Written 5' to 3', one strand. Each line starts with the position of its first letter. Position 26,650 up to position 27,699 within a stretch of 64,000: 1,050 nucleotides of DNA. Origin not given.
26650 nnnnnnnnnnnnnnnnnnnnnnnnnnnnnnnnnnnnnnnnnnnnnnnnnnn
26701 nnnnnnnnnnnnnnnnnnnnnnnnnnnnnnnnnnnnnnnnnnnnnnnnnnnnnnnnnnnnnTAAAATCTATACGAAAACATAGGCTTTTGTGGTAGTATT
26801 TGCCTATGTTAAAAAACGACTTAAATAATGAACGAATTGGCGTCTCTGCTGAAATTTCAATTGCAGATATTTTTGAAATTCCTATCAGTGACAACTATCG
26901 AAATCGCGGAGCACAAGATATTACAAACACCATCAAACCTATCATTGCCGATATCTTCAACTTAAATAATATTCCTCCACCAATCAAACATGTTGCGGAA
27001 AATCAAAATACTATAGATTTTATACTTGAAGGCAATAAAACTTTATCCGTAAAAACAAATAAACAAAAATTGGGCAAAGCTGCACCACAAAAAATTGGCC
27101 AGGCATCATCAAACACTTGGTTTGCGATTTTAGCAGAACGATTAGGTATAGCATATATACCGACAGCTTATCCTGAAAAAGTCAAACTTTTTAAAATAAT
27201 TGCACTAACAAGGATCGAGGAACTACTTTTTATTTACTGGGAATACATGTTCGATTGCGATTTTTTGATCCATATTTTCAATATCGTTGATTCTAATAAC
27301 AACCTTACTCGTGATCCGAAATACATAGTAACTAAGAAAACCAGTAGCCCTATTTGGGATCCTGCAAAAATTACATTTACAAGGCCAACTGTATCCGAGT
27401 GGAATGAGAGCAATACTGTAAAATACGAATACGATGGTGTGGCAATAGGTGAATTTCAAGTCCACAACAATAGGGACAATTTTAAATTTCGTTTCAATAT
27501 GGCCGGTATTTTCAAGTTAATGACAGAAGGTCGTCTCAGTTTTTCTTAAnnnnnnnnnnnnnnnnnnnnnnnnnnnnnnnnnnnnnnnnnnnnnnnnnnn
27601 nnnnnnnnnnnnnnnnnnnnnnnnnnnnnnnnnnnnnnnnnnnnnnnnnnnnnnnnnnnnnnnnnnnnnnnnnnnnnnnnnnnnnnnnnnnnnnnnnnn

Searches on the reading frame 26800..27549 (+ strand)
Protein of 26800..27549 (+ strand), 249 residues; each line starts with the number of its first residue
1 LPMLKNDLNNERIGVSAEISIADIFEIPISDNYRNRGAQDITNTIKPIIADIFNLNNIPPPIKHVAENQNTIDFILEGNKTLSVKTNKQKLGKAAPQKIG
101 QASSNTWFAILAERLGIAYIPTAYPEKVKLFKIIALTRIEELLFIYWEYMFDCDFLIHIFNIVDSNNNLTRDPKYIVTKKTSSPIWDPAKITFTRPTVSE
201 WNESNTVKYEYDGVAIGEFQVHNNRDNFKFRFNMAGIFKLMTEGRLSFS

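Call 4: search_protein_families(library=pfam, proteins=[window:26800-27549:+], max_evalue=0.01)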
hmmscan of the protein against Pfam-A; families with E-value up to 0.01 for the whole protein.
window:26800-27549:+ (249 aa): 0 families

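Call 5: search_protein_families(library=ncbifam, proteins=[window:26800-27549:+], max_evalue=0.01)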
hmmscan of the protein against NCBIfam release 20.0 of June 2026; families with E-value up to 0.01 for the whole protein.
window:26800-27549:+ (249 aa): 0 families

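Call 6: search_protein_families(library=padloc, proteins=[window:26800-27549:+], max_evalue=0.01)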
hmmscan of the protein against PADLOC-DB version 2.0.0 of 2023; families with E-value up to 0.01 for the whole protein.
window:26800-27549:+ (249 aa): 1 family
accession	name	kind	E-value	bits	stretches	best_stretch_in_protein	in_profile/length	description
PDLC03458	REase_II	-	1.5e-15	55.4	1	11-241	128-333/342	Type II restriction enzyme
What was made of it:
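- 26806..27549 (+): R: 247-aa PD-(D/E)xK restriction endonuclease (candidate catalytic residues E16, D71, S81-x-K83), of the chlorovirus-type REase family. PADLOC REase_II PDLC03458 1.5e-15 (call 6).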

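Call 7: search_solved_structures(query=window:26800-27549:+, max_evalue=1, show_alignments=2)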
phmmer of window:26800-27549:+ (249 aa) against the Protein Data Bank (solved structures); distinct sequences matched with E-value up to 1: 2.
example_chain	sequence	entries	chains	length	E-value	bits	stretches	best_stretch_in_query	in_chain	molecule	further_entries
6o8w_p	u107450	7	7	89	0.29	13.7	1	160-203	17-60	30S ribosomal protein S16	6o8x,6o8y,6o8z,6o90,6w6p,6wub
7nhk_q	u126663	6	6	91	0.3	13.6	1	160-203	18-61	30S ribosomal protein S16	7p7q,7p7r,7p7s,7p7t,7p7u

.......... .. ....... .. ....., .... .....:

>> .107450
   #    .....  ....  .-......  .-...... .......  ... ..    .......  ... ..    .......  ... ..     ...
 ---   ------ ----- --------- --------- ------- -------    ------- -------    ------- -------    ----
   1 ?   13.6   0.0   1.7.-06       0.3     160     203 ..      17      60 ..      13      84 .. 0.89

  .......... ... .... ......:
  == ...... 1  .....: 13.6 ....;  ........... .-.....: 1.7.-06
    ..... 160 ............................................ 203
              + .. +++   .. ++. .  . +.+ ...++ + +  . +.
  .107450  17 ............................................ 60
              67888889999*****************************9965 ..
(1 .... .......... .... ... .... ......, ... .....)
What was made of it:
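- Tried and rejected: PDB sequence search for R gave only chance hits to ribosomal protein S16 (call 7).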

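Call 10: find_homologous_proteins(query=window:26800-27549:+, max_evalue=0.001)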
Query window:26800-27549:+ (249 aa): 420 proteins with E <= 0.001 among 790 candidates; the best 120 are listed.
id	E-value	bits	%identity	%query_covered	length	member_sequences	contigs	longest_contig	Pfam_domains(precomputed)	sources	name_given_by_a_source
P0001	1.7e-154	530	96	99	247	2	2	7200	-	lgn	-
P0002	7.0e-141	486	89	97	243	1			-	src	-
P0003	2.2e-140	484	88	97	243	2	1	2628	-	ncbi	-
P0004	3.2e-139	480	88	97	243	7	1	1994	-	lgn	-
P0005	1.1e-137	475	88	97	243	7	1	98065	-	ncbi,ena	-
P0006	1.2e-137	475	87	97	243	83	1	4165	-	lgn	-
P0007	1.2e-137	475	87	97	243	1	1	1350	-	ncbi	-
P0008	1.7e-137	475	85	97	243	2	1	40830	-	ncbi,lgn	-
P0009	1.4e-136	472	87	97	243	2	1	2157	-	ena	-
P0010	1.6e-135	468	86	97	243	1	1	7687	-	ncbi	-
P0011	6.2e-135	466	85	97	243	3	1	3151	-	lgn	-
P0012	3.4e-134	464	86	97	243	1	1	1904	-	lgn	-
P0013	6.6e-134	463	83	97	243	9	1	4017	-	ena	-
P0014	1.8e-133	461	82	97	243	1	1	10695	-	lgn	-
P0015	2.0e-133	461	83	97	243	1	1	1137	-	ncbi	-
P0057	1.4e-108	380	67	98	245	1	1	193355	-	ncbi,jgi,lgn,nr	ncbi:MAG: hypothetical protein LBM12_02540 [Candidatus Nomurabacteria bacterium]|jgi:hypothetical pr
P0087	1.8e-78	281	53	95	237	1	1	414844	-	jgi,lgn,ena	-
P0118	2.1e-66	242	47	95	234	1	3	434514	-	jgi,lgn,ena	-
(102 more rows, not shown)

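Call 11: search_dna_similar(query=window:26800-27549:+, collection=plasmids, mode=protein, max_evalue=0.001)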
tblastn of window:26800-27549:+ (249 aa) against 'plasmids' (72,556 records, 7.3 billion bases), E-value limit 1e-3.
No match.
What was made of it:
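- Tried and rejected: tblastn of R against plasmids: no match (call 11).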

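Call 12: find_encoding_contigs(protein=P0005, flank=6000, max_places=2)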
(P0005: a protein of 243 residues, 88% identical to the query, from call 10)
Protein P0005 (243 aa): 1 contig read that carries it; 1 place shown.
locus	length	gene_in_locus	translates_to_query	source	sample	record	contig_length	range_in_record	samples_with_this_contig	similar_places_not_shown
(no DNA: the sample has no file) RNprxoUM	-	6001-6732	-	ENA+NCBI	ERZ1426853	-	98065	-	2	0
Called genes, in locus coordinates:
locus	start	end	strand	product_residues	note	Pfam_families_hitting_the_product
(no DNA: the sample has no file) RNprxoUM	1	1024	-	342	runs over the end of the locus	PF01594:AI-2E_transport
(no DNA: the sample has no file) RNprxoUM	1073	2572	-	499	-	PF13173:AAA_14 (faint), PF00005:ABC_tran, PF02463:SMC_N (faint), PF03193:RsgA_GTPase (faint), PF13175:AAA_15 (faint), PF13191:AAA_16 (faint), PF13401:AAA_22 (faint), PF00005:ABC_tran, +6 more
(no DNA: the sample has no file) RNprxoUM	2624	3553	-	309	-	PF01520:Amidase_3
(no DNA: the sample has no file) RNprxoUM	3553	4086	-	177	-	PF09864:MliC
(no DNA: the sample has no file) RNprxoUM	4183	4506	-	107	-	PF01906:YbjQ_1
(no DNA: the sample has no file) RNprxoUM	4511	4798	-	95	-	-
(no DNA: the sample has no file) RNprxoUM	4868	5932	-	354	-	PF02086:MethyltransfD12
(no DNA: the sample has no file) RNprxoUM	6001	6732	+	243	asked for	-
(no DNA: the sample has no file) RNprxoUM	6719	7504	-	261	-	PF01555:N6_N4_Mtase, PF02086:MethyltransfD12, PF01555:N6_N4_Mtase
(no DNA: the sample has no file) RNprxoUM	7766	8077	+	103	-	-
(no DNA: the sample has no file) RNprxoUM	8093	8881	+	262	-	-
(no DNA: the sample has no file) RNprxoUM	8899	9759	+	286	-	PF01522:Polysacc_deac_1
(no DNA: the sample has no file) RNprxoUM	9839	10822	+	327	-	-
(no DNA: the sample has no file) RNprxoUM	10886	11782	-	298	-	PF00246:Peptidase_M14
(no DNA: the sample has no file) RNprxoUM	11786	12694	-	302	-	PF00246:Peptidase_M14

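Call 13: find_encoding_contigs(protein=P0057, flank=6000, max_places=2)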
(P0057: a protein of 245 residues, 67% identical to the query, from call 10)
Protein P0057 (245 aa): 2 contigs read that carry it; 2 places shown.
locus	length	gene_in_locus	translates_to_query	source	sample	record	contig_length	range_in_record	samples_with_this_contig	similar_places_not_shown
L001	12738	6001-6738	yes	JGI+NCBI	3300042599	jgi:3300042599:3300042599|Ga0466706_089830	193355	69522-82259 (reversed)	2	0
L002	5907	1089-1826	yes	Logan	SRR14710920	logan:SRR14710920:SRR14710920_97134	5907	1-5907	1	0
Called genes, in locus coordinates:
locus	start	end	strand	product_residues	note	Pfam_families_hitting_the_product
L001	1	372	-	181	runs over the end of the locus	-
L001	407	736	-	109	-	-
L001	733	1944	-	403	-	PF00871:Acetate_kinase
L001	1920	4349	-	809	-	PF09364:XFP_N, PF03894:XFP, PF09363:XFP_C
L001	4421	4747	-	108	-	-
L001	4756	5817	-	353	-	PF02086:MethyltransfD12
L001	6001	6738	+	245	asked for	-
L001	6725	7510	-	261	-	PF01555:N6_N4_Mtase, PF13847:Methyltransf_31 (faint), PF08241:Methyltransf_11 (faint), PF13649:Methyltransf_25 (faint), PF01555:N6_N4_Mtase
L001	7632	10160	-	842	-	PF00690:Cation_ATPase_N, PF00122:E1-E2_ATPase, PF00702:Hydrolase, PF08282:Hydrolase_3 (weak), PF00689:Cation_ATPase_C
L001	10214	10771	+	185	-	PF13238:AAA_18, PF13207:AAA_17 (weak)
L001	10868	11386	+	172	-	PF08769:Spo0A_C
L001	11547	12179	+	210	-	PF04542:Sigma70_r2, PF04545:Sigma70_r4 (weak)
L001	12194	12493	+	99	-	PF12116:SpoIIID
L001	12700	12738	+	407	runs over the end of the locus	PF13173:AAA_14, PF13635:DUF4143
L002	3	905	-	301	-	?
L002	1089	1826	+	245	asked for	-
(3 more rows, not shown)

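Call 14: find_encoding_contigs(protein=P0087, flank=6000, max_places=2)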
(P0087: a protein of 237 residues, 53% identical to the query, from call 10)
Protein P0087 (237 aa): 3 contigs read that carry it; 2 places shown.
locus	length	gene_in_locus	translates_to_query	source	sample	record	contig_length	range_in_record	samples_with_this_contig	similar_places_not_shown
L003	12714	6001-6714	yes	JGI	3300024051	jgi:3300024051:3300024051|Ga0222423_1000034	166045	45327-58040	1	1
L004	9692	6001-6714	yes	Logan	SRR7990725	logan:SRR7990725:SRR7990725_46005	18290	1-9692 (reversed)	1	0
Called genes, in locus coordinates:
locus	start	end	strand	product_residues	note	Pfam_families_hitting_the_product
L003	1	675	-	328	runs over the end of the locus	PF00438:S-AdoMet_synt_N, PF02772:S-AdoMet_synt_M, PF02773:S-AdoMet_synt_C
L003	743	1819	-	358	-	PF04203:Sortase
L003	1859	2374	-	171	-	-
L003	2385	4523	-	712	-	PF00082:Peptidase_S8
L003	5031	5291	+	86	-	-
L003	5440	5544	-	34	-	-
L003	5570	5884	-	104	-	-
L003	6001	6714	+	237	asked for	-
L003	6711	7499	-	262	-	PF01555:N6_N4_Mtase, PF01170:UPF0020 (weak)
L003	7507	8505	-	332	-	PF02086:MethyltransfD12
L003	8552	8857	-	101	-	PF04266:ASCH (weak)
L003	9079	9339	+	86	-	-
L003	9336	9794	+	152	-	PF01844:HNH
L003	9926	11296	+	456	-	-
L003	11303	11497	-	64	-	PF04545:Sigma70_r4 (weak), PF12844:HTH_19 (weak), PF13384:HTH_23 (weak), PF13443:HTH_26 (weak), PF13560:HTH_31, PF01381:HTH_3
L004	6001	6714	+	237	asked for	-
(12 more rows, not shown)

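Call 15: find_encoding_contigs(protein=P0118, flank=6000, max_places=2)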
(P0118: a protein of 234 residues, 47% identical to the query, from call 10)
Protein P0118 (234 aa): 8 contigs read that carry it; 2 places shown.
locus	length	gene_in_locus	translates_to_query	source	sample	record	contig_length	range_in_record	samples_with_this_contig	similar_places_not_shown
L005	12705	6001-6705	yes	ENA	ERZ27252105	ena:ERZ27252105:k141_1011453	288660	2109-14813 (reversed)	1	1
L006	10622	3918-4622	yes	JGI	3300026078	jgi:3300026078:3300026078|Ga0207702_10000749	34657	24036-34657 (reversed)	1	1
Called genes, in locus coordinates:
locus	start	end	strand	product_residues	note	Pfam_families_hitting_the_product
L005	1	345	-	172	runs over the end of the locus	-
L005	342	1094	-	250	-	-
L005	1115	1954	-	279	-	-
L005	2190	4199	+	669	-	-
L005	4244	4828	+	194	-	-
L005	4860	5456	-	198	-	-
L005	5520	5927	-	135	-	PF13564:DoxX_2 (weak), PF07681:DoxX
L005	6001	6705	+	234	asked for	-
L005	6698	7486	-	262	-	PF01555:N6_N4_Mtase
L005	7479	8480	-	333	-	PF02086:MethyltransfD12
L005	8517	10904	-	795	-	PF03176:MMPL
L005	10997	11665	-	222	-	PF06414:Zeta_toxin (faint), PF13671:AAA_33 (faint)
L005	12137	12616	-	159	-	-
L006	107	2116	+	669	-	-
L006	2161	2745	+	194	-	-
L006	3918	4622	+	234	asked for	-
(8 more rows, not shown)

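Call 31: predict_structure(alignment_id=A1)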
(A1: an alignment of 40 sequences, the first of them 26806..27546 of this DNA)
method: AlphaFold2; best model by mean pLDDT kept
length: 247 residues; sequences in the alignment: 40
mean_pLDDT: 93.3   pTM: 0.84
mean pLDDT of the five models: 93.3, 92.8, 92.7, 92.4, 91.9
residues with pLDDT >= 90: 215; 70-90: 27; 50-70: 3; < 50: 2
segments of 3 or more residues with pLDDT < 50: none
pLDDT, mean of each block of 10 residues (from residue 1): 70 97 97 96 98 97 87 97 93 91 96 95 97 97 91 95 95 90 93 96 93 96 93 93 90
secondary structure, 60 per line:
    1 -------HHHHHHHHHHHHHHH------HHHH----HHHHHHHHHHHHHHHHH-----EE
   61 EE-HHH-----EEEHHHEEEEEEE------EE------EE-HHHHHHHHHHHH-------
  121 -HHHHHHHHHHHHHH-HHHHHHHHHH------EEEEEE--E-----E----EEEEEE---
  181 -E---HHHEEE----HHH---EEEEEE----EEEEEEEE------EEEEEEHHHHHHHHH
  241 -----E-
elements in order: H8-22 H29-32 H37-53 E59-62 E72-74 E78-84 H102-113 H122-135 H137-146 E153-158 E172-177 E189-191 E202-207 E212-219 E226-231 H232-240
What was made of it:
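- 26806..27549 (+): AF2 pLDDT 93.3 (call 31).
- On Type IIS / asymmetric-site system with strand-specific MTases: 247 aa, modelled as one compact domain (call 31).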

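Call 35: fold_search(model_id=the predicted structure, library=pdb)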
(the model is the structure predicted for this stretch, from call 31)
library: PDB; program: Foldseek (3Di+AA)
matches with E <= 10: 274; with E <= 0.001: 0
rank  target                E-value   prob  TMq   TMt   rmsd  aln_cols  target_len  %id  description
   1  4kyw_A                4.9e-02  0.33  0.23  0.23  11.8       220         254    9  Restriction endonuclease DPNI in complex with two DNA molecules (released 2014-06-04)
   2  4esj_B                7.7e-02  0.23  0.21  0.21   9.9       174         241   11  RESTRICTION ENDONUCLEASE DpnI IN COMPLEX WITH TARGET DNA (released 2012-06-13)
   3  1odf                  8.2e-02  0.08  0.13  0.12  18.3       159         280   14  Structure of YGR205w protein. (released 2003-12-12)
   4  8q5o_A                1.4e-01  0.13  0.21  0.30  11.6       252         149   10  N-terminal domain of restriction endonuclease Eco15I with tetra-methylated target DNA. (released 2024-07-17)
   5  6uke_X                1.6e-01  0.07  0.18  0.18  18.4       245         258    8  HhaI endonuclease in Complex with Iodine-Labelled DNA (released 2019-12-18)
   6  8yf5_B                1.7e-01  0.06  0.16  0.12  19.6       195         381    9  Cryo EM structure of Komagataella phaffii Rat1-Rai1-Rtt103 complex (released 2024-09-25)
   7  1lvb_A                2.1e-01  0.07  0.11  0.13  13.8        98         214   13  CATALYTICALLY INACTIVE TOBACCO ETCH VIRUS PROTEASE COMPLEXED WITH SUBSTRATE (released 2002-11-27)
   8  9n7y_A                2.9e-01  0.04  0.10  0.11  13.9       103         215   20  BioSAS-TEVp (C151A, core) bound to TEV protease cleavage peptide (released 2025-07-02)
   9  8yfr_S                3.0e-01  0.04  0.16  0.11  16.9       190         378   13  Cryo EM structure of Komagataella phaffii Rat1-Rai1 complex bound within the RNAPII cleft (released 2024-09-25)
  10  8q5o_B                3.3e-01  0.09  0.16  0.25  14.2       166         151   11  N-terminal domain of restriction endonuclease Eco15I with tetra-methylated target DNA. (released 2024-07-17)
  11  1xhv_C                3.5e-01  0.06  0.17  0.17  16.1       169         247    9  HincII bound to cleaved cognate DNA GTCGAC and Mn2+ (released 2004-09-28)
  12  3a4t_A                5.5e-01  0.02  0.11  0.11  16.1       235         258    8  Crystal structure of aTrm4 from M.jannaschii with sinefungin (released 2010-06-30)
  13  5f4h_A                5.9e-01  0.02  0.17  0.13  15.0       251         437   10  Archael RuvB-like Holiday junction helicase (released 2016-12-21)
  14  1tx3_D                6.3e-01  0.09  0.18  0.18   9.3       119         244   13  HINCII BOUND TO COGNATE DNA (released 2005-02-15)
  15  8qjc                  6.3e-01  0.07  0.13  0.04  13.6       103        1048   11  T6SS-linked Rhs repeat protein - Salmonella bongori Rhs-core domain with toxin domain (released 2024-09-25)
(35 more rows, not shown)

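Call 38: find_related_loci(query=A1, collection=metagenome_contigs, flank=6000)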
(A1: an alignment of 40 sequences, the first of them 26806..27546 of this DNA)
Query A1 (247 aa) in metagenome_contigs; peptide patterns used: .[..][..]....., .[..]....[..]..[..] (x = any residue, [..] = any of these).
542 stretches matched a pattern; 282 encode a relative of the query (tblastn E <= 1e-3); the best 80 are kept; 80 distinct loci.
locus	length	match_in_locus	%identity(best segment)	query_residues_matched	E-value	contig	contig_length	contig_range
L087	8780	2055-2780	90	6-247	3e-146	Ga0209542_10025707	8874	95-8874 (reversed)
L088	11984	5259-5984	88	6-247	3e-145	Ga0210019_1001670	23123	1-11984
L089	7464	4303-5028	87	6-247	3e-144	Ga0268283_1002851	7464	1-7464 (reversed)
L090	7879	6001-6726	88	6-247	5e-144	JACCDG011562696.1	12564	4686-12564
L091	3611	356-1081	87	6-247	7e-149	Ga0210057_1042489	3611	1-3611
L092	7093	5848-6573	87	6-247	2e-143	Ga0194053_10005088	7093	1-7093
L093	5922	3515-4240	87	6-247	1e-143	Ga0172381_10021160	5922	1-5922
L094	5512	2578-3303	86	6-247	1e-143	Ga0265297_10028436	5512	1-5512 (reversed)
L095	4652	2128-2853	87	6-247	8e-145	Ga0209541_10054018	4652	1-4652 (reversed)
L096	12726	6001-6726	87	6-247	7e-142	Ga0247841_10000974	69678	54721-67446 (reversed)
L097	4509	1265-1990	83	6-247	7e-142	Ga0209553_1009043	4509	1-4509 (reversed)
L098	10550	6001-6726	81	6-247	2e-136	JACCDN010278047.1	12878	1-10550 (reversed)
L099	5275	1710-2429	62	6-247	9e-106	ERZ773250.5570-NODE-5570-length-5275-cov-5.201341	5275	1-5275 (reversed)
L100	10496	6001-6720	62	6-247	5e-105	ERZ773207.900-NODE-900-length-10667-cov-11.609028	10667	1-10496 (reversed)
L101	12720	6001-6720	63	6-247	4e-105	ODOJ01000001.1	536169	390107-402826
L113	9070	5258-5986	50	6-242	2e-75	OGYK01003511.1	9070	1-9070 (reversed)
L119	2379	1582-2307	48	4-239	4e-72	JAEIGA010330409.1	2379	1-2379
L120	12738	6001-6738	47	4-244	4e-70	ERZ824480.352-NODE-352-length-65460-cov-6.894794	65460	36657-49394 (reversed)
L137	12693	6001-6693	44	4-237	3e-66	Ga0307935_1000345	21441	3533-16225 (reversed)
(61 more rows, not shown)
